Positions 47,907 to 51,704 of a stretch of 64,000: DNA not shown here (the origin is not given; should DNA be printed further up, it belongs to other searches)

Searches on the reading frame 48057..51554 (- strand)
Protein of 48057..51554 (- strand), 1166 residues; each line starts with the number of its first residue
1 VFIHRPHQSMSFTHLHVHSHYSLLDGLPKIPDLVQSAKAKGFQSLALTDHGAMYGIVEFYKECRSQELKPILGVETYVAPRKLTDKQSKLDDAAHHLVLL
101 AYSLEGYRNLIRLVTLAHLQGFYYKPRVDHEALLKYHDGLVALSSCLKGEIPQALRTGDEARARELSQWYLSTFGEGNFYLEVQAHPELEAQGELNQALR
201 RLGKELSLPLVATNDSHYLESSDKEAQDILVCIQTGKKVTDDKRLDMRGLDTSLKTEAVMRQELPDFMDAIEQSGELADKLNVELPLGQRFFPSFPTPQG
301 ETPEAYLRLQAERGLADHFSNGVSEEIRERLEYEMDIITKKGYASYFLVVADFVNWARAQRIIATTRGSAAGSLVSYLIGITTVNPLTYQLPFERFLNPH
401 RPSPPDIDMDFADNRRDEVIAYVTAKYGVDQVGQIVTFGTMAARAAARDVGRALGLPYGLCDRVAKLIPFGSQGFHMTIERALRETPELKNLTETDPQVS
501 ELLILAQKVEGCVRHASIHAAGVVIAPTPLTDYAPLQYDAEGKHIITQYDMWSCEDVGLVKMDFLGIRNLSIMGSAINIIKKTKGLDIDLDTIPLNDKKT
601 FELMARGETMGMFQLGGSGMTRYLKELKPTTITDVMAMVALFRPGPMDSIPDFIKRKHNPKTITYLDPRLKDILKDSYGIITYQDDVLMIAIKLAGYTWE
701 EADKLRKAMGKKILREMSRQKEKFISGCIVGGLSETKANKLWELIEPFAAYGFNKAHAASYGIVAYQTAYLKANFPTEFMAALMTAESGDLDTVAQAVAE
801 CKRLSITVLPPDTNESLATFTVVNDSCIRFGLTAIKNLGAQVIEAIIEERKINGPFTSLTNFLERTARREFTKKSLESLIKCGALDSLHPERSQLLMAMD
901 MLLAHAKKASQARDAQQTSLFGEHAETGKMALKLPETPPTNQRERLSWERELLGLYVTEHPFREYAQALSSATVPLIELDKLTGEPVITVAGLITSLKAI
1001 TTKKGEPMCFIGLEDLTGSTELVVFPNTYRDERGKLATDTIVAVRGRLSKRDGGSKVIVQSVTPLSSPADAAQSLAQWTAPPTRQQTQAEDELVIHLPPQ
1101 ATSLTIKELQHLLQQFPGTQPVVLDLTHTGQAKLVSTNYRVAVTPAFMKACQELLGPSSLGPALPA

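Call 74: search_protein_families(library=pfam, proteins=[window:48057-51554:-], max_evalue=0.001)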
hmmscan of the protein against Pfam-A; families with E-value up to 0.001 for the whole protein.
window:48057-51554:- (1166 aa): 5 families
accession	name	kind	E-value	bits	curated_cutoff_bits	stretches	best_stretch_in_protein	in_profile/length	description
PF07733.18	DNA_pol3_alpha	-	3.1e-98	329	23.9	1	306-566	2-260/260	Bacterial DNA polymerase III alpha NTPase domain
PF02811.25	PHP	-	2.3e-56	191.1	26.4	1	14-186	1-164/164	PHP domain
PF17657.6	DNA_pol3_finger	-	2.1e-55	187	22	1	569-728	1-162/166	Bacterial DNA polymerase III alpha subunit finger domain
PF14579.12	HHH_6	-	5.7e-29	100.6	25.6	1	806-895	2-90/90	Helix-hairpin-helix motif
PF01336.31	tRNA_anti-codon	-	5.2e-14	52.4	27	1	988-1065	1-75/75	OB-fold nucleic acid binding domain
